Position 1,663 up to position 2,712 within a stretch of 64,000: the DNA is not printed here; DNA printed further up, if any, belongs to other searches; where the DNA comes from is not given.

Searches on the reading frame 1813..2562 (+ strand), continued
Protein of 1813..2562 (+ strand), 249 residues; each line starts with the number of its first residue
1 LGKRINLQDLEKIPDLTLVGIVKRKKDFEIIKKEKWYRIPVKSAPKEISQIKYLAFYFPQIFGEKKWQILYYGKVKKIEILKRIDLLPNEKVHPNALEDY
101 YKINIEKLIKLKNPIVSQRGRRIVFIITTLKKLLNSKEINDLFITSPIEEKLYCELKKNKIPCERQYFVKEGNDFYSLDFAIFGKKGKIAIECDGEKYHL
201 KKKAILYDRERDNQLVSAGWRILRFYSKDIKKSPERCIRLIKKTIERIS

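Call 39: fold_search(model_id=the predicted structure, library=pdb)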
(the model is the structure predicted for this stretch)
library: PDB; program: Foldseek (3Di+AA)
matches with E <= 10: 368; with E <= 0.001: 0
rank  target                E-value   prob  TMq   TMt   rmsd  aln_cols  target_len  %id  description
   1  2kku_MODEL_1_A        6.2e-03  1.00  0.30  0.49   4.9       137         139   12  Solution structure of protein af2351 from Archaeoglobus fulgidus. Northeast Structural Genomics Consortium tar (released 2009-07-14)
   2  3r3p_A                7.0e-03  1.00  0.28  0.64   4.1       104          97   23  Homing Endonuclease I-Bth0305I Catalytic Domain (released 2011-10-05)
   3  5h8a_C                8.0e-03  1.00  0.27  0.36   4.0       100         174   16  Mmi1 YTH domain (released 2016-01-13)
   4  5y6c_A                9.0e-03  1.00  0.33  0.53   4.5       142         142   10  Crystal structure of ZmASCH S128A mutant protein from Zymomonas mobilis (released 2018-07-18)
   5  3hrl                  1.2e-02  1.00  0.32  0.80   2.6       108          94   25  Crystal structure of a putative endonuclease-like protein (ngo0050) from neisseria gonorrhoeae (released 2009-06-30)
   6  3r3p_B                1.2e-02  1.00  0.34  0.77   3.2       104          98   24  Homing Endonuclease I-Bth0305I Catalytic Domain (released 2011-10-05)
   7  5eip_A                1.3e-02  0.99  0.27  0.45   4.0       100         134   16  apo-structure of YTH domain of SpMmi1 (released 2016-01-27)
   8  5h8a_B                1.4e-02  0.99  0.26  0.36   4.1       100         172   16  Mmi1 YTH domain (released 2016-01-13)
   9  4wqn_A                1.4e-02  0.99  0.27  0.41   4.6       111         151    8  Crystal structure of N6-methyladenosine RNA reader YTHDF2 (released 2014-11-19)
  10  6fpx_E                1.5e-02  0.93  0.28  0.37   9.3       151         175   16  Structure of S. pombe Mmi1 in complex with 11-mer RNA (released 2018-05-09)
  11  5h8a_D                1.6e-02  0.99  0.26  0.36   4.3       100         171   15  Mmi1 YTH domain (released 2016-01-13)
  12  6p4o_B                1.6e-02  0.75  0.24  0.13  13.4       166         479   13  Complex of XPB helicase with Bax1 endonuclease from Sulfurisphaera tokodaii at 3.15 Angstroms resolution (released 2020-06-03)
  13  6fpx_A                1.8e-02  0.99  0.26  0.35   4.3       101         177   16  Structure of S. pombe Mmi1 in complex with 11-mer RNA (released 2018-05-09)
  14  6zda_B                1.8e-02  0.97  0.27  0.39   6.9       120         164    9  Crystal structure of YTHDC1 M438A mutant complex with m6A (released 2021-01-13)
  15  4rdo_D                2.0e-02  0.97  0.26  0.40   4.4       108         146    9  Structure of YTH-YTHDF2 in the free state (released 2014-12-24)
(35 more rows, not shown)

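Call 55: find_encoding_contigs(protein=P0127, flank=6000, max_places=2)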
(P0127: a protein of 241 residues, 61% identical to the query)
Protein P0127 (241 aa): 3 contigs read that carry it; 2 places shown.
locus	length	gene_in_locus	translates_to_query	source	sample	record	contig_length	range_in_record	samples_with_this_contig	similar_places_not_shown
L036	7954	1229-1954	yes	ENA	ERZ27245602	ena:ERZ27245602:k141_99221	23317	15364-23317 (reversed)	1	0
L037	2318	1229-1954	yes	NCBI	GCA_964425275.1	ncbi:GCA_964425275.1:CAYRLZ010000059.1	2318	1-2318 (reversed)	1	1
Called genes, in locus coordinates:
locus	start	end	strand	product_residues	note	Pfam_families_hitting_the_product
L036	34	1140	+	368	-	PF00437:T2SSE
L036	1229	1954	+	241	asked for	PF04480:DUF559, PF18741:MTES_1575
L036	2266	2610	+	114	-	PF14321:DUF4382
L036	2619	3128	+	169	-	PF00881:Nitroreductase, PF14512:TM1586_NiRdase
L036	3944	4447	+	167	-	PF02086:MethyltransfD12 (weak)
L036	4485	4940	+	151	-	PF02086:MethyltransfD12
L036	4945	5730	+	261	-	-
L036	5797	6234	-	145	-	PF00583:Acetyltransf_1, PF13673:Acetyltransf_10, PF13508:Acetyltransf_7, PF08445:FR47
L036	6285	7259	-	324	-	PF00814:TsaD, PF22521:HypF_C_2 (weak)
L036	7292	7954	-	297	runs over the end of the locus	PF07949:YbbR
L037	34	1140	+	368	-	PF00437:T2SSE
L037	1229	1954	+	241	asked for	PF04480:DUF559, PF18741:MTES_1575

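Call 56: find_encoding_contigs(protein=P0128, flank=6000, max_places=2)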
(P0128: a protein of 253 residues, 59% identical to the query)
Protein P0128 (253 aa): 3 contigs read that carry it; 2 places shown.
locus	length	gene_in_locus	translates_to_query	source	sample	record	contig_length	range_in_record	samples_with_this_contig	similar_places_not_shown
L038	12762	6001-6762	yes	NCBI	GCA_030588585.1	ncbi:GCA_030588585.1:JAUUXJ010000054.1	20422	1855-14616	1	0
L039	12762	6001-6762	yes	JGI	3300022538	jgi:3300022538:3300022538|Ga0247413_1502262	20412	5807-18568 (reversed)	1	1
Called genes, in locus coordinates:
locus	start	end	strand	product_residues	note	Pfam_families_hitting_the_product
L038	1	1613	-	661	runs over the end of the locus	PF06808:DctM, PF11874:DUF3394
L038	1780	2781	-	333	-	PF16868:NMT1_3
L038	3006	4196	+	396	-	PF13200:DUF4015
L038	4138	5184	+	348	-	PF21016:RlmN_N, PF04055:Radical_SAM, PF13353:Fer4_12 (faint)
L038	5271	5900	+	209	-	-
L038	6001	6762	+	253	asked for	PF04480:DUF559, PF18741:MTES_1575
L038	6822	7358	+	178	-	-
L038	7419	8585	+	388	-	PF04055:Radical_SAM, PF13353:Fer4_12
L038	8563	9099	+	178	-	-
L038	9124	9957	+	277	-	PF00753:Lactamase_B, PF23023:Anti-Pycsar_Apyc1 (weak), PF12706:Lactamase_B_2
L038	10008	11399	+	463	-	PF03023:MurJ, PF01554:MatE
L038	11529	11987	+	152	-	PF00211:Guanylate_cyc (weak)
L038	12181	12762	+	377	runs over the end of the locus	PF02230:Abhydrolase_2, PF03959:FSH1 (weak)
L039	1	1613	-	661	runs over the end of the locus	PF06808:DctM, PF11874:DUF3394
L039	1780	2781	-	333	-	PF16868:NMT1_3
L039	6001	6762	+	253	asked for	PF04480:DUF559, PF18741:MTES_1575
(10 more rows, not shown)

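Call 69: fold_search(model_id=the predicted structure, library=viral)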
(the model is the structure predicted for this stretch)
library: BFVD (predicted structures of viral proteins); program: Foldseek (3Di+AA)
matches with E <= 10: 758; with E <= 0.001: 24
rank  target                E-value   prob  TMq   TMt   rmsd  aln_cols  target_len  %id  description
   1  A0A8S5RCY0            3.2e-05  1.00  0.35  0.55   2.2       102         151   26  Endonuclease [virus sp. ctPYc18]
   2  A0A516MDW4            5.9e-05  1.00  0.34  0.39   3.3       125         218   30  (no name in the UniProt tables at hand)
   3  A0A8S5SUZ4            1.0e-04  1.00  0.32  0.62   3.5       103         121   21  Very-short-patch-repair endonuclease [Siphoviridae sp. ctKwY15]
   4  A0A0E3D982            1.6e-04  1.00  0.35  0.29   4.2       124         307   16  Uncharacterized protein [Bacillus phage BCP8-2]
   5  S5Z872                2.5e-04  1.00  0.33  0.26   4.6       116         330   18  Uncharacterized protein [Bacillus phage Troll]
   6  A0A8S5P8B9            2.8e-04  1.00  0.32  0.32   9.7       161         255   14  Restriction enzyme [Siphoviridae sp. ctsUY14]
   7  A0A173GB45            2.8e-04  0.99  0.27  0.15  19.8       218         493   12  (no name in the UniProt tables at hand)
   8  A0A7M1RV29            3.2e-04  1.00  0.34  0.55   3.0       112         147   23  DUF559 domain-containing protein [uncultured phage cr106_1]
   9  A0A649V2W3            3.2e-04  1.00  0.35  0.47  12.9       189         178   15  DUF2726 domain-containing protein [Lactococcus phage P1048]
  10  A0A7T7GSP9            3.6e-04  1.00  0.37  0.29   6.4       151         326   16  (no name in the UniProt tables at hand)
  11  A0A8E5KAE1            3.8e-04  1.00  0.35  0.19   3.5       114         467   21  (no name in the UniProt tables at hand)
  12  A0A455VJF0            4.0e-04  1.00  0.39  0.32   5.1       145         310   15  (no name in the UniProt tables at hand)
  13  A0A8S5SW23            4.3e-04  1.00  0.32  0.24  13.3       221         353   15  Restriction enzyme [Siphoviridae sp. ctZHD14]
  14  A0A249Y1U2            4.9e-04  0.98  0.30  0.23  17.2       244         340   11  (no name in the UniProt tables at hand)
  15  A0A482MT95            5.5e-04  1.00  0.31  0.35   3.9       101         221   29  (no name in the UniProt tables at hand)
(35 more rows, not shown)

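Call 82: search_protein_families(library=pfam, proteins=[L014:8823-9686:+, L036:4945-5727:+, L036:3944-4444:+, L038:6822-7355:+, L038:5271-5897:+, L014:5814-7805:-], max_evalue=0.01)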
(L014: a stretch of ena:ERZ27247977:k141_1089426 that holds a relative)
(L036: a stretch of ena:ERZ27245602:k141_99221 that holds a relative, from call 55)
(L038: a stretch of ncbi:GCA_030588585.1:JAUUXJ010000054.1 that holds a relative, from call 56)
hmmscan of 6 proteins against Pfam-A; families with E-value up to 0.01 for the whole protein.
L014:8823-9686:+ (288 aa): 21 families
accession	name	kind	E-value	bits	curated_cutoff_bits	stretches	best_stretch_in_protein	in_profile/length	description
PF13847.12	Methyltransf_31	-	1.1e-44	152.1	27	1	84-230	2-145/145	Methyltransferase domain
PF13649.12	Methyltransf_25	-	5.3e-24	85.2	27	1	89-185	1-97/97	Methyltransferase domain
PF08241.18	Methyltransf_11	-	1.4e-23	83.8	21.2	1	90-189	1-95/95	Methyltransferase domain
PF01209.24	Ubie_methyltran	-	4.1e-21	75.9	20.1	1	81-191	43-153/233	ubiE/COQ5 methyltransferase family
PF08242.18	Methyltransf_12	-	5.5e-14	53.1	30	1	90-187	1-98/98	Methyltransferase domain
PF06325.19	PrmA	-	5.2e-12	46.3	22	1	83-195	159-264/296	Ribosomal protein L11 methyltransferase (PrmA)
PF13489.12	Methyltransf_23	-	1.2e-11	45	27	1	81-192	18-119/164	Methyltransferase domain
PF01135.25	PCMT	-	3.6e-11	43.7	20.3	1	80-189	68-171/210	Protein-L-isoaspartate(D-aspartate) O-methyltransferase (PCMT)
PF05175.20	MTS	-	1.6e-10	41.4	23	1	81-189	25-138/170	Methyltransferase small domain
PF02353.26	CMAS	-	2.3e-07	30.9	27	1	81-197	58-172/273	Mycolic acid cyclopropane synthetase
PF01170.24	UPF0020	-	8.8e-07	29.2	22.3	1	109-161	75-128/197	RMKL-like, methyltransferase domain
PF13679.12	Methyltransf_32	-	5.5e-06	26.9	27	1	84-158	24-105/143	Methyltransferase domain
PF05148.21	Methyltransf_8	-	1.8e-05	25.2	27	1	142-192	110-159/219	Hypothetical methyltransferase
PF01728.25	FtsJ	-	3.3e-05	24.3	24.1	1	83-171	19-108/181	FtsJ-like methyltransferase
PF20922.3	Anamorsin_N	-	3.5e-05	24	27.1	1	142-197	39-95/163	Anamorsin, N-terminal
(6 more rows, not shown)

L036:4945-5727:+ (261 aa): 0 families

L036:3944-4444:+ (167 aa): 1 family
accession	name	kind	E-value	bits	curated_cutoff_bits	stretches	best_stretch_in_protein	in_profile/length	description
PF02086.21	MethyltransfD12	-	3.2e-07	30.8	22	1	58-116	1-59/253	D12 class N6 adenine-specific DNA methyltransferase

L038:6822-7355:+ (178 aa): 0 families

L038:5271-5897:+ (209 aa): 0 families

L014:5814-7805:- (663 aa): 1 family
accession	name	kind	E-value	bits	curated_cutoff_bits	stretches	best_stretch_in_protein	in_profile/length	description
PF01551.29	Peptidase_M23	-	9.8e-05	22.9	28.7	1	298-393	2-86/96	Peptidase family M23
